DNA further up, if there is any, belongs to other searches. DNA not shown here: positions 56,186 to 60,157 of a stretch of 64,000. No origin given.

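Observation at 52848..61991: GspH/I/J/K-like pseudopilin quartet with a giant (~1188 aa) K-like protein, tightly coupled to a secreted protein, an FAD oxidoreductase and a GH-like gene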

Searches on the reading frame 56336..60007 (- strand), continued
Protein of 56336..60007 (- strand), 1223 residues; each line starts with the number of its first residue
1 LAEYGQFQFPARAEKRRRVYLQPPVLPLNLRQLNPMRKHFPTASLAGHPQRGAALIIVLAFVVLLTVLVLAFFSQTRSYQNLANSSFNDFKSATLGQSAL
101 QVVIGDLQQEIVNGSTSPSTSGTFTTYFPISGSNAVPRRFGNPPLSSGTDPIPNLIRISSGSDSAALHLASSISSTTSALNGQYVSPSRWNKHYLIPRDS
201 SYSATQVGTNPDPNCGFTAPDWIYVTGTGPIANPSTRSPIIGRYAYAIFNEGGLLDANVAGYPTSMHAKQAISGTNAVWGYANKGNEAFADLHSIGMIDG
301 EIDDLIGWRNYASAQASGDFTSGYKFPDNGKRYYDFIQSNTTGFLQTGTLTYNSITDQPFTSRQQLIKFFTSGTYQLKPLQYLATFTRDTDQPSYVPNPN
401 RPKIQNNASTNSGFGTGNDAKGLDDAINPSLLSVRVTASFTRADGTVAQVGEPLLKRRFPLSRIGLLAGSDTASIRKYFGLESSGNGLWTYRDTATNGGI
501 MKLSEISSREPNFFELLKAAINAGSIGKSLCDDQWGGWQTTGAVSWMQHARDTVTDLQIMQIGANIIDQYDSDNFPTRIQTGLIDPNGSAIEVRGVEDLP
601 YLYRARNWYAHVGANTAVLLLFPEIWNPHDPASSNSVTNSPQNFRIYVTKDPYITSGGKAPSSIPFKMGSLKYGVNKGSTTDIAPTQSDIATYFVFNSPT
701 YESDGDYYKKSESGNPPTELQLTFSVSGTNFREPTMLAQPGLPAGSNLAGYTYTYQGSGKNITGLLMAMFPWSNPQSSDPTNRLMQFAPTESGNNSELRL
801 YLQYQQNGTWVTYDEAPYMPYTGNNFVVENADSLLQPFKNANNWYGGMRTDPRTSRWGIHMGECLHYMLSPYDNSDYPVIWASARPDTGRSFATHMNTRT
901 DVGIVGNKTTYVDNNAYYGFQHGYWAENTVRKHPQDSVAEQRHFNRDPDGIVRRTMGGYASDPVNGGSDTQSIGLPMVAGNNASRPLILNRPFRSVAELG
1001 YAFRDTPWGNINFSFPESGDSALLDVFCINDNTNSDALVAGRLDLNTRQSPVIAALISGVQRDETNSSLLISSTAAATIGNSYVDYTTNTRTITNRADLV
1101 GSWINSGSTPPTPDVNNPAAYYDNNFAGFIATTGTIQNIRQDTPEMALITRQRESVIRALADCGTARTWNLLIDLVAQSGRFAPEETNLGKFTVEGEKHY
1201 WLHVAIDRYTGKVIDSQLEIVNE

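Call 50: predict_structure(alignment_id=A3)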
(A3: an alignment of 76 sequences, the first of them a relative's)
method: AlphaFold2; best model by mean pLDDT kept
length: 1188 residues; sequences in the alignment: 76
mean_pLDDT: 84.7   pTM: 0.89
mean pLDDT of the five models: 84.7, 84.2, 82.0, 81.8, 81.2
residues with pLDDT >= 90: 652; 70-90: 351; 50-70: 129; < 50: 56
segments of 3 or more residues with pLDDT < 50: 1-16, 642-655, 665-674, 797-807
pLDDT, mean of each block of 10 residues (from residue 1): 42 46 78 80 75 91 95 95 91 92 88 88 80 78 93 96 94 94 94 83 86 97 96 87 86 96 96 93 92 87 88 87 95 93 96 96 90 79 94 96 95 96 96 91 90 86 89 96 97 83 79 90 97 94 90 87 94 82 89 85 85 82 58 69 46 53 51 55 86 88 88 91 85 75 53 59 89 93 71 51 50 90 78 59 75 79 77 58 74 79 69 92 90 91 93 93 96 94 95 93 95 97 94 93 95 90 89 78 75 75 88 94 95 97 91 87 97 97 93
secondary structure, 60 per line:
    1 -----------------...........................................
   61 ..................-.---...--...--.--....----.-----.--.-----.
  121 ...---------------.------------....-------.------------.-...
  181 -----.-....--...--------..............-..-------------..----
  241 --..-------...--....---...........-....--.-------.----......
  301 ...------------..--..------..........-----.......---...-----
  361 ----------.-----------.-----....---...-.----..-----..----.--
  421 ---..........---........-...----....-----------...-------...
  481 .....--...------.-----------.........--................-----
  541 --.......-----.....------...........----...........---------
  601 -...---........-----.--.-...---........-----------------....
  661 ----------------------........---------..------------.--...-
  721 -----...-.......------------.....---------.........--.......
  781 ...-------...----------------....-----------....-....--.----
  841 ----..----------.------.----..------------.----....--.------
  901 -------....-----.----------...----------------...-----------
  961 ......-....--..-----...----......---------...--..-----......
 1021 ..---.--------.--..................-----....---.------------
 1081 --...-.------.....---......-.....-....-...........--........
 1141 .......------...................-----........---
elements in order (helices of 4 or more, strands of 3 or more residues): H18-78 E84-86 E89-91 H97-100 E120-123 H152-155 E188-191 E194-196 E205-215 H257-260 H264-274 H276-279 H295-303 H328-337 H343-347 E353-355 H389-392 H426-433 H437-444 E446-448 E453-456 H478-485 H509-517 H520-535 E543-549 E555-559 E566-576 E581-591 E608-615 E632-639 E657-660 E686-690 E717-719 E726-728 E730-736 E749-753 E763-771 E774-783 E791-793 E810-813 E825-828 H830-833 H888-891 E908-911 H961-966 E968-971 H988-991 E1003-1005 H1015-1022 H1038-1055 H1061-1064 H1094-1098 H1102-1107 H1109-1113 H1115-1118 H1120-1128 E1133-1147 E1157-1172 E1178-1185
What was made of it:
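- The AF2 model of A has a 60-residue N-terminal helix and pTM 0.89 (call 50).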

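Call 52: search_protein_families(library=pfam, alignment_id=A6, max_evalue=0.00001)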
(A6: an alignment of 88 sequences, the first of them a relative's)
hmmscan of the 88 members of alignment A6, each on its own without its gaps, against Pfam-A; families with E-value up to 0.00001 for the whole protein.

A. member 1, L044:5820-7283:+ (488 aa): 2 families
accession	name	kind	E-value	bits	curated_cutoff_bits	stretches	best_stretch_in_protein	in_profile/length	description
PF00884.28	Sulfatase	-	5.2e-46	157.8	25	1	39-397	1-300/301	Sulfatase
PF16347.10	SGSH_C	-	2.8e-17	63.7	29.3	1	345-474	1-140/154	N-sulphoglucosamine sulphohydrolase, C-terminal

B. families by the number of members that match (of 88 scanned): 72 families (the first 25 are shown)
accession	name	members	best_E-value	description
PF13377.12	Peripla_BP_3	5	1.3e-31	Periplasmic binding protein-like domain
PF13472.12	Lipase_GDSL_2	5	8.9e-22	GDSL-like Lipase/Acylhydrolase family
PF01408.29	GFO_IDH_MocA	4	6.1e-20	Oxidoreductase family, NAD-binding Rossmann fold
PF05157.20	MshEN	4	1.2e-15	MshEN domain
PF00356.27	LacI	4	1.4e-13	Bacterial regulatory proteins, lacI family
PF22725.1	GFO_IDH_MocA_C3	4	2.8e-09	GFO/IDH/MocA C-terminal domain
PF00657.28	Lipase_GDSL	3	3.8e-19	GDSL-like Lipase/Acylhydrolase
PF12951.13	PATR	3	3.3e-16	Passenger-associated-transport-repeat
PF00392.27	GntR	3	4.5e-15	Bacterial regulatory proteins, gntR family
PF02055.22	Glyco_hydro_30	2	3.6e-77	Glycosyl hydrolase family 30 TIM-barrel domain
PF02826.25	2-Hacid_dh_C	2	2.6e-47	D-isomer specific 2-hydroxyacid dehydrogenase, NAD binding domain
PF00884.28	Sulfatase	2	5.2e-46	Sulfatase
PF04041.19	Glyco_hydro_130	2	1.5e-35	beta-1,4-mannooligosaccharide phosphorylase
PF00474.23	SSF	2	7.3e-30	Sodium:solute symporter family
PF07940.18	Hepar_II_III_C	2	2.3e-20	Heparinase II/III-like, C-terminal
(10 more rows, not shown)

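Call 55: fold_search(model_id=the predicted structure, library=pdb)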
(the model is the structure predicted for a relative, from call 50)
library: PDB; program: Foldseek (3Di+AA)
matches with E <= 10: 243; with E <= 0.001: 0
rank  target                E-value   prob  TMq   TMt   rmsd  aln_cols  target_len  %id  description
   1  5wtb_C                8.5e-02  0.14  0.07  0.17  20.3       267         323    9  Complex Structure of Staphylococcus aureus SdrE with human complement factor H (released 2017-07-19)
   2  7pc6_C                9.4e-02  0.16  0.06  0.23  16.5       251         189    9  DNA-binding domain of a p53 homolog from the hydrothermal vent annelid Alvinella pompejana (released 2022-03-23)
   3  2xa7_M                9.4e-02  0.13  0.06  0.12  18.9       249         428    8  AP2 clathrin adaptor core in active complex with cargo peptides (released 2010-07-21)
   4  7pc6_H                1.0e-01  0.15  0.06  0.22  17.1       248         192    8  DNA-binding domain of a p53 homolog from the hydrothermal vent annelid Alvinella pompejana (released 2022-03-23)
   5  6h3j_C                1.2e-01  0.09  0.06  0.14  20.1       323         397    8  Structural snapshots of the Type 9 protein translocon Plug-complex (released 2018-11-07)
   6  7pc6_E                1.9e-01  0.14  0.06  0.25  17.6       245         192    8  DNA-binding domain of a p53 homolog from the hydrothermal vent annelid Alvinella pompejana (released 2022-03-23)
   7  7pc6_F                2.0e-01  0.14  0.06  0.25  17.0       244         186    9  DNA-binding domain of a p53 homolog from the hydrothermal vent annelid Alvinella pompejana (released 2022-03-23)
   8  6x3a                  3.3e-01  0.02  0.04  0.10  30.4       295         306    5  Crystal structure of the FN4-FN6 domains of human PTPRD (released 2021-05-26)
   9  4f8o_A                3.7e-01  0.10  0.06  0.31  12.2       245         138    8  X-ray structure of PsaA from Yersinia pestis, in complex with lactose and AEBSF (released 2013-05-22)
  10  4f8l                  4.3e-01  0.09  0.06  0.29  11.4       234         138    8  X-ray structure of PsaA from Yersinia pestis, in complex with galactose and AEBSF (released 2013-05-22)
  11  5w0p_C                4.3e-01  0.02  0.04  0.05  23.9       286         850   10  Crystal structure of rhodopsin bound to visual arrestin determined by X-ray free electron laser (released 2017-08-09)
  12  4u48                  5.0e-01  0.06  0.05  0.04  15.3       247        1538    8  Crystal structure of Salmonella alpha-2-macroglobulin (released 2014-09-17)
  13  5w0p_A                5.3e-01  0.02  0.04  0.05  24.8       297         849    9  Crystal structure of rhodopsin bound to visual arrestin determined by X-ray free electron laser (released 2017-08-09)
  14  8uin_A                5.3e-01  0.01  0.04  0.06  25.0       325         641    8  Structure of the C3bBb-albicin complex (released 2024-05-08)
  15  9c6e                  6.2e-01  0.02  0.04  0.09  23.4       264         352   11  High-resolution structure of bovine (3-367)Arrestin-1 in a pre-activated conformation (released 2024-11-06)
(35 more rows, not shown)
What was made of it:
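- Weak, non-significant Foldseek neighbours are beta-sandwich adhesins and lectins such as SdrE, PsaA and GH2 sandwich domains (call 55).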

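Call 56: search_solved_structures(query=A3, max_evalue=1)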
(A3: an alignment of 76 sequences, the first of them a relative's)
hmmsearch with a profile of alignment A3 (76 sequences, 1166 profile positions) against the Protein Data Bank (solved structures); distinct sequences matched with E-value up to 1: 1.
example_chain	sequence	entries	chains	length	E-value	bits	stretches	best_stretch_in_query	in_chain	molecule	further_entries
6w1s_B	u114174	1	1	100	0.41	11.6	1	465-520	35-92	Mediator of RNA polymerase II transcription subunit 4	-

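Call 63: search_protein_families(library=pfam, proteins=[L046:494-2776:+, L046:2782-4494:+, L046:4497-5738:+, L046:5743-6897:+, L046:7454-8365:+, L046:15777-20780:+, L073:2860-4794:-, L073:4798-6516:-, L073:6519-7424:-, L073:2183-2857:-], max_evalue=0.001)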
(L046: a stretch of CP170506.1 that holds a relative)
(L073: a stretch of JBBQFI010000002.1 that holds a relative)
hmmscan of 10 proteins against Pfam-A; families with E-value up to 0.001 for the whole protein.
L046:494-2776:+ (760 aa): 3 families
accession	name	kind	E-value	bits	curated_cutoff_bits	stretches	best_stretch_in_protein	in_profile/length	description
PF00263.26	Secretin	-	1.2e-46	158.8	27.5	1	542-709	1-168/169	Bacterial type II and III secretion system protein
PF03958.22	Secretin_N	-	1.5e-22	80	28.2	3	220-320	3-69/69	Bacterial type II/III secretion system short domain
PF21305.2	type_II_gspD_N0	-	7.4e-14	51.8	27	1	53-122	2-71/71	GspD-like, N0 domain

L046:2782-4494:+ (570 aa): 6 families
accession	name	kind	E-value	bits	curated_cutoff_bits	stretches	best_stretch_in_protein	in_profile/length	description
PF00437.27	T2SSE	-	1.2e-130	435.9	24.9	1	176-558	5-370/370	Type II/IV secretion system protein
PF05157.20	MshEN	-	9e-14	51.7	23.1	1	69-144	12-87/90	MshEN domain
PF13604.12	AAA_30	-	5.1e-06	26.8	27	1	301-338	3-40/191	AAA domain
PF13191.12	AAA_16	-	7.5e-05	23.7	32.6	1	302-413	6-113/167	AAA ATPase domain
PF13401.12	AAA_22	-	0.00024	21.9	27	0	315-354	4-43/130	AAA domain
PF25199.1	nSTAND_NTPase5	-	0.00063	20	34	0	307-354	28-80/145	Novel STAND NTPase 5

L046:4497-5738:+ (413 aa): 1 family
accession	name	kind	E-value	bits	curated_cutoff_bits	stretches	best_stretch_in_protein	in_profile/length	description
PF00482.28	T2SSF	-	2.5e-51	173.3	25.2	2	75-198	1-125/125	Type II secretion system (T2SS), protein F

L046:5743-6897:+ (384 aa): 0 families

L046:7454-8365:+ (303 aa): 0 families

L046:15777-20780:+ (1667 aa): 5 families
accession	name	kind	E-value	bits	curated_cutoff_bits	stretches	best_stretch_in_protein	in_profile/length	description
PF00754.31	F5_F8_type_C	-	2.5e-84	280.2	28.2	4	340-453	2-124/127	F5/8 type C domain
PF22633.2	F5_F8_type_C_2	-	1.8e-81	269.3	27.8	4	227-303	2-85/91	NedA-like, galactose-binding domain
PF00933.27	Glyco_hydro_3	-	1.2e-23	84.5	27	1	801-995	53-253/316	Glycosyl hydrolase family 3 N terminal domain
PF01915.27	Glyco_hydro_3_C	-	1.7e-22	80.8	31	1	1079-1281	1-181/200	Glycosyl hydrolase family 3 C-terminal domain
PF00055.23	Laminin_N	-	0.00054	20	25.9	0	216-284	51-123/233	Laminin N-terminal (Domain VI)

L073:2860-4794:- (644 aa): 0 families

L073:4798-6516:- (572 aa): 7 families
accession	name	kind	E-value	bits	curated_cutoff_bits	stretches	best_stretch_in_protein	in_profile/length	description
PF00437.27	T2SSE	-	2.8e-139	464.3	24.9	1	185-566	3-370/370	Type II/IV secretion system protein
PF05157.20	MshEN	-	1.2e-15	57.7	23.1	1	63-141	2-81/90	MshEN domain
PF25199.1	nSTAND_NTPase5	-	3e-06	27.6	34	1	301-366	17-84/145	Novel STAND NTPase 5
PF13401.12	AAA_22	-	8.4e-05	23.3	27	1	323-358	4-41/130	AAA domain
PF13191.12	AAA_16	-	0.00015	22.7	32.6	1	317-364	13-63/167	AAA ATPase domain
PF20720.3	nSTAND3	-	0.00029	21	27.2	1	324-364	17-57/155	Novel STAND NTPase 3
PF13173.12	AAA_14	-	0.00093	19.6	27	0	326-367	4-46/129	AAA domain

L073:6519-7424:- (301 aa): 2 families
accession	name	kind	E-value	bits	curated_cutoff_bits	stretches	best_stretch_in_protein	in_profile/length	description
PF05157.20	MshEN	-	4.3e-09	36.7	23.1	1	216-298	5-88/90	MshEN domain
PF14853.12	Fis1_TPR_C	-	0.00047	20.7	25.3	0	58-103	7-52/53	Fis1 C-terminal tetratricopeptide repeat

L073:2183-2857:- (224 aa): 3 families
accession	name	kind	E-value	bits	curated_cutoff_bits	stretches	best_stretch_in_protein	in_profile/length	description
PF00025.27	Arf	-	1.8e-05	24.7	22.3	1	65-174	53-156/174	ADP-ribosylation factor family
PF00071.28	Ras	-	0.00043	20.3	21.6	1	52-183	29-154/162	Ras family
PF04670.18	Gtr1_RagA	-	0.00051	20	22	0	65-129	42-110/232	Gtr1/RagA G protein conserved region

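Call 69: find_encoding_contigs(protein=P0002, flank=10000, max_places=2)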
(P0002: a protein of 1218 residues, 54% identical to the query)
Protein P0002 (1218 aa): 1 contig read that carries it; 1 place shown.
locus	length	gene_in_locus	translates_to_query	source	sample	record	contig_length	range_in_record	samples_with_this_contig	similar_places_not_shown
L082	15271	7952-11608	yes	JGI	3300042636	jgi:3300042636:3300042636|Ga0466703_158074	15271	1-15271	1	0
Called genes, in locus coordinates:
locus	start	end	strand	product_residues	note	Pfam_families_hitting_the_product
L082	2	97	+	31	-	?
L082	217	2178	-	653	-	PF12951:PATR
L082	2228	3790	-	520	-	PF00150:Cellulase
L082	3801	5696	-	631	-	PF07940:Hepar_II_III_C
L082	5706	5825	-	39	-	-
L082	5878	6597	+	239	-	-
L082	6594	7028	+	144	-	-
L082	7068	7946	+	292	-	-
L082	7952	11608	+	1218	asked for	-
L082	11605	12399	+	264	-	-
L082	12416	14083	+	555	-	PF12831:FAD_oxidored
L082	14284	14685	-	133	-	-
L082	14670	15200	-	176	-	-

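Call 70: find_encoding_contigs(protein=P0005, flank=10000, max_places=2)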
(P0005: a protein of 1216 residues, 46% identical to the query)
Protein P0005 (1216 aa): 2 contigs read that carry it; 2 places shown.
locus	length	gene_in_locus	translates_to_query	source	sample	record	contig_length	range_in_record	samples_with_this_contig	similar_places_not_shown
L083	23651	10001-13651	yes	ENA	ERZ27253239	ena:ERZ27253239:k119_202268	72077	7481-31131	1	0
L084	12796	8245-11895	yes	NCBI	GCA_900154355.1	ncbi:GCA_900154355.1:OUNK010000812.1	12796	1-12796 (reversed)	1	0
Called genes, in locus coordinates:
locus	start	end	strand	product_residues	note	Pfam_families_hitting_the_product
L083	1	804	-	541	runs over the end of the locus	PF12951:PATR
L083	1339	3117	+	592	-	PF00150:Cellulase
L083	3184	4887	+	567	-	PF00150:Cellulase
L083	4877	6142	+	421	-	-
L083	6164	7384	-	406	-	PF00392:GntR, PF13377:Peripla_BP_3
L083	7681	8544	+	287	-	-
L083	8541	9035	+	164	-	-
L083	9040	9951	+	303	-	-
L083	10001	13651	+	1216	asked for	-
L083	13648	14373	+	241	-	-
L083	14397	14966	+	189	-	-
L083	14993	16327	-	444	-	PF25917:BSH_RND, PF25973:BSH_CzcB (weak), PF25876:HH_MFP_RND, PF25954:Beta-barrel_RND_2, PF25989:YknX_C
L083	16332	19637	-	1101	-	PF00873:ACR_tran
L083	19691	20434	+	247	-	PF00440:TetR_N, PF16925:TetR_C_13 (weak), PF21993:TetR_C_13_2 (weak)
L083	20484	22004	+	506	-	PF02321:OEP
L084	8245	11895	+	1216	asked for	-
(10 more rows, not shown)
